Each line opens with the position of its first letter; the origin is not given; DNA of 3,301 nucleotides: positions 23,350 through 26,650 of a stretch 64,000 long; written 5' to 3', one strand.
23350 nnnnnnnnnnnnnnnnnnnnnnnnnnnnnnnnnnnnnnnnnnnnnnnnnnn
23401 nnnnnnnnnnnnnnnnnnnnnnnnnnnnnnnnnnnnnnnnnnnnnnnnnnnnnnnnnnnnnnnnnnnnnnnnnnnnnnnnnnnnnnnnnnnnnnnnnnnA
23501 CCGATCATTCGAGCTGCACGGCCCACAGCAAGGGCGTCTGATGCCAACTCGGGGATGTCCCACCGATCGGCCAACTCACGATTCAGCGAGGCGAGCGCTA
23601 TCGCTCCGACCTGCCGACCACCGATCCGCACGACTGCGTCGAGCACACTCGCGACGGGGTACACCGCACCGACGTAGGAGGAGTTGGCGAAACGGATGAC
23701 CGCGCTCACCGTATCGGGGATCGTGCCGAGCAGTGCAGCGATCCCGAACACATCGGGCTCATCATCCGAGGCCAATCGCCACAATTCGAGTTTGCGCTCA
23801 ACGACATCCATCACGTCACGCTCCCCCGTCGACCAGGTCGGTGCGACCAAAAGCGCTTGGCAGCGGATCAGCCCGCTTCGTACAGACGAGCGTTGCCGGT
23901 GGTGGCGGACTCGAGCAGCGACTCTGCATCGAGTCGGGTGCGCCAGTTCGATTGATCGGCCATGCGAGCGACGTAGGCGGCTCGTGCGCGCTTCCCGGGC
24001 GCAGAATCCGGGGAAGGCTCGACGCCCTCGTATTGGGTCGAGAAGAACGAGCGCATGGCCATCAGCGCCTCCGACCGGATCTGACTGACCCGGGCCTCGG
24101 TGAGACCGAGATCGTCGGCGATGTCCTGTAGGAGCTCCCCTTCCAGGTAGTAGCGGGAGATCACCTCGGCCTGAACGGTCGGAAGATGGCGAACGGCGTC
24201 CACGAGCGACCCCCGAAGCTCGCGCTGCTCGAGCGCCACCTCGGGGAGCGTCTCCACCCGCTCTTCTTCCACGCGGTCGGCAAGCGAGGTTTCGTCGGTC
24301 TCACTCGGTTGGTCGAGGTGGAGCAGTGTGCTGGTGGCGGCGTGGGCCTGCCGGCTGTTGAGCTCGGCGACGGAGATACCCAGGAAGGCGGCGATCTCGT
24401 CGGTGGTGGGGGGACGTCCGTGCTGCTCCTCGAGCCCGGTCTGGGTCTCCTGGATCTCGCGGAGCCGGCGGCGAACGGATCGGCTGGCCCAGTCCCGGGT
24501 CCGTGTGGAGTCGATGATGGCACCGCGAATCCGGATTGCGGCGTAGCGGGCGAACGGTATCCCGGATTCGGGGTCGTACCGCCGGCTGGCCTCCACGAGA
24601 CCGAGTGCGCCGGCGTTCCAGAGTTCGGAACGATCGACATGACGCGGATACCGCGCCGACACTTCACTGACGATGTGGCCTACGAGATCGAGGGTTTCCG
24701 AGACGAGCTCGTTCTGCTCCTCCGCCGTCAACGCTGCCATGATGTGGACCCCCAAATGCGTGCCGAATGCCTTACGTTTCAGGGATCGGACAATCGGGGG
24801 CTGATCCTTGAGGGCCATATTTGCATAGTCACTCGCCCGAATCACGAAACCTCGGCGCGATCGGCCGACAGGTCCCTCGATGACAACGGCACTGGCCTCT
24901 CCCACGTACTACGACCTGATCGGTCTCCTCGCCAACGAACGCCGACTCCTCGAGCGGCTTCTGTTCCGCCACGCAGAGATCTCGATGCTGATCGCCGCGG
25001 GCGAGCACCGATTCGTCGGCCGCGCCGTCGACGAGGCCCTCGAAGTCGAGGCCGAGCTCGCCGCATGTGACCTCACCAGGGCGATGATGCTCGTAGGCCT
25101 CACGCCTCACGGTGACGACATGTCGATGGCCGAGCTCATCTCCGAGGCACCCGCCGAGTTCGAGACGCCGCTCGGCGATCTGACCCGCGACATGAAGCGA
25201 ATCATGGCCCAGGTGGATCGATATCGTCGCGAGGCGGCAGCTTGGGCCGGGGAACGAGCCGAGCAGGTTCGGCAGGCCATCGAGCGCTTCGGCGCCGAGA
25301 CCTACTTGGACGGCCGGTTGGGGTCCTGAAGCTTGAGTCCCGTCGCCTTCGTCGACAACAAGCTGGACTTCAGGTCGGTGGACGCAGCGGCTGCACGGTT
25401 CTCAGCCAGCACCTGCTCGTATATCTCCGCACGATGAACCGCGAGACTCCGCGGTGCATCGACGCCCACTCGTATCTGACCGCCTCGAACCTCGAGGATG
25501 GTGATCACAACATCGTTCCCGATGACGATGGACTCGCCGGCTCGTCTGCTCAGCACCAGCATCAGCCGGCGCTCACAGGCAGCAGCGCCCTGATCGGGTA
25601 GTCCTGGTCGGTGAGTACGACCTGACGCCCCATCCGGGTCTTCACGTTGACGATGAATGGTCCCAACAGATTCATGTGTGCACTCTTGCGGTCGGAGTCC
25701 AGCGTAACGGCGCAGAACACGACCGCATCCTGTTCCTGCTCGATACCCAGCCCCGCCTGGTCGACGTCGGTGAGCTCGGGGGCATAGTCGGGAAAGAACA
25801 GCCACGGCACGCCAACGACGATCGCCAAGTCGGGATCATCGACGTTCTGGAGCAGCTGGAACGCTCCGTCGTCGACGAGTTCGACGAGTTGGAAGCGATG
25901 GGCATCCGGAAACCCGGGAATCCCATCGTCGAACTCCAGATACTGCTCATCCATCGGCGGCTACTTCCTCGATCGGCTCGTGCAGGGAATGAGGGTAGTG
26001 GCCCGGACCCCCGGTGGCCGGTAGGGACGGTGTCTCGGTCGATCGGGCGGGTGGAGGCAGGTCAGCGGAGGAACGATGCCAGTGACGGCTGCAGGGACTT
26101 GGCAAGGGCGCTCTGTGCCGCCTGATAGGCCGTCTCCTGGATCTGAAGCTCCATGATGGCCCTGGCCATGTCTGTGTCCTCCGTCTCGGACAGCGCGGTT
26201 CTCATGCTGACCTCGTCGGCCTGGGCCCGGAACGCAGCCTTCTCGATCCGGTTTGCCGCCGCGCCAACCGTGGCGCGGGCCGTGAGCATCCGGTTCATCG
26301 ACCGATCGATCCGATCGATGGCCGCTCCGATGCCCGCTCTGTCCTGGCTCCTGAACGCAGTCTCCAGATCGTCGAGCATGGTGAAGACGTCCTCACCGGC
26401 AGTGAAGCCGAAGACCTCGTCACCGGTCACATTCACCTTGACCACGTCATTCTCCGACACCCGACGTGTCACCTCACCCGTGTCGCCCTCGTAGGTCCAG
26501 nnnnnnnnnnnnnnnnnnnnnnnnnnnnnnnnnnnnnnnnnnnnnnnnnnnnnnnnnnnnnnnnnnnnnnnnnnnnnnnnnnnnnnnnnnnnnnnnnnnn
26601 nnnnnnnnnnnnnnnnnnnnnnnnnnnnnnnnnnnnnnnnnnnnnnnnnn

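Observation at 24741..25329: Second FlgN-family paralog divergent from fliA and convergently overlapping csrA by 28 nt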

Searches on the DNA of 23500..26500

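Call 80: search_rna_families(source=window, start=23500, end=26500, threshold=evalue, max_evalue=1)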
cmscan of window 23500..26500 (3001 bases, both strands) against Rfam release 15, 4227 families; matches with E-value up to 1: 2.
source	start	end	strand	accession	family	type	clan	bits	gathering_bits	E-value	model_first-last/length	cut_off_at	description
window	26191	26325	+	RF01754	radC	Cis-reg;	-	27.7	40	0.01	1-149/149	no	radC RNA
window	26407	26458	-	RF00312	snoZ206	Gene; snRNA; snoRNA; CD-box;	-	27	50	0.053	1-129/129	no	Small nucleolar RNA Z206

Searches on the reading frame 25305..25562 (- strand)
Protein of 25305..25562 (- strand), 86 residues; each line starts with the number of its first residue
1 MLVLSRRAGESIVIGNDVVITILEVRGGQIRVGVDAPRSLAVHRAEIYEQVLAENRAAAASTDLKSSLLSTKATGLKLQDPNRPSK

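Call 3: search_protein_families(library=pfam, proteins=[window:25305-25562:-], max_evalue=1)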
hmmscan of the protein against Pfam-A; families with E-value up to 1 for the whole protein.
window:25305-25562:- (86 aa): 1 family
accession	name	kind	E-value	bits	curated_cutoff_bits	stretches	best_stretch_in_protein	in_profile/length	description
PF02599.21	CsrA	-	5e-24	84.5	27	1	1-51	1-51/53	Global regulator protein family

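Call 7: search_protein_families(library=ncbifam, proteins=[window:25305-25562:-], max_evalue=1)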
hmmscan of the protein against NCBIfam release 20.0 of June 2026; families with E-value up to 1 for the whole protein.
window:25305-25562:- (86 aa): 4 families
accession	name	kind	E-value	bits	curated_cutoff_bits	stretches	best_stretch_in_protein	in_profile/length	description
NF002469.0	PRK01712.1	equivalog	1.6e-25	88.8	73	1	1-59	1-59/65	carbon storage regulator CsrA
TIGR00202.1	csrA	equivalog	1.6e-24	85.9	70.1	1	1-61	1-61/69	carbon storage regulator CsrA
NF001844.0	PRK00568.1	equivalog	2e-15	56.6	106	1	1-65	1-65/76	carbon storage regulator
NF003676.1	PRK05303.1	subfamily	0.062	12.2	300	1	3-68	232-298/344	flagellar basal body P-ring protein FlgI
